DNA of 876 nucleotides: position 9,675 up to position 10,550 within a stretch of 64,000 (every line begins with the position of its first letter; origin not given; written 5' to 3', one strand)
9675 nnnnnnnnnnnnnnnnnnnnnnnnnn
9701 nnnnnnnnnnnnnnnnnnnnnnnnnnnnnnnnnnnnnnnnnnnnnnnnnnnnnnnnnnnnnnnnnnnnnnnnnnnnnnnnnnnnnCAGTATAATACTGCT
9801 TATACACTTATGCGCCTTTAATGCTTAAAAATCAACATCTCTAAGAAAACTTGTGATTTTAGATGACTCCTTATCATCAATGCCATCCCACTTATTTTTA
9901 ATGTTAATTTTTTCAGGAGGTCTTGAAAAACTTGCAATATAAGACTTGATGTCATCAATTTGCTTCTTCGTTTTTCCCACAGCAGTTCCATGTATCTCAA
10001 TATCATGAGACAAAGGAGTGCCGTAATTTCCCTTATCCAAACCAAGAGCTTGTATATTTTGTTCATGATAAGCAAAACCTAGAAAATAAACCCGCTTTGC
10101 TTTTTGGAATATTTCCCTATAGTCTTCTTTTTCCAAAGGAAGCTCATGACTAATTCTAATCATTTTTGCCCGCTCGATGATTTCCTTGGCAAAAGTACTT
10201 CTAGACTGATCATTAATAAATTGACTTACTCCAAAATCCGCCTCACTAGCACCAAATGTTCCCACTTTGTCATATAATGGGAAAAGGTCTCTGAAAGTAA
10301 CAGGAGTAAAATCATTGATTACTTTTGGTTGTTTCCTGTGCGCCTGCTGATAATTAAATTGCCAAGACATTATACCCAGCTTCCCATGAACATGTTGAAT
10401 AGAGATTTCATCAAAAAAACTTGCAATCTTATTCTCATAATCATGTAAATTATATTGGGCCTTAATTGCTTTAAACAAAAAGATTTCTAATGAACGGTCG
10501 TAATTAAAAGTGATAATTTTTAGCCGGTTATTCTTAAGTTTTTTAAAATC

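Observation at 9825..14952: SIR2_2 protein paired with a 1279-aa Mrr-like nuclease / STAND NTPase / repeat protein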

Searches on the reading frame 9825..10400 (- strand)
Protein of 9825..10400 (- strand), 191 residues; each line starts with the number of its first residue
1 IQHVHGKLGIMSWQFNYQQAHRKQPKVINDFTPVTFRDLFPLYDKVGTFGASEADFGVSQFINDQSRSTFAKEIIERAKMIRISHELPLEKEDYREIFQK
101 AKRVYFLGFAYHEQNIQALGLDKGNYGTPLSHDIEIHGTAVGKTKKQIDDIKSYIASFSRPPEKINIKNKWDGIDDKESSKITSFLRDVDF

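Call 63: search_protein_families(library=pfam, proteins=[window:9825-10400:-], max_evalue=10)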
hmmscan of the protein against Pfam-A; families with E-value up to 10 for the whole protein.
window:9825-10400:- (191 aa): 0 families
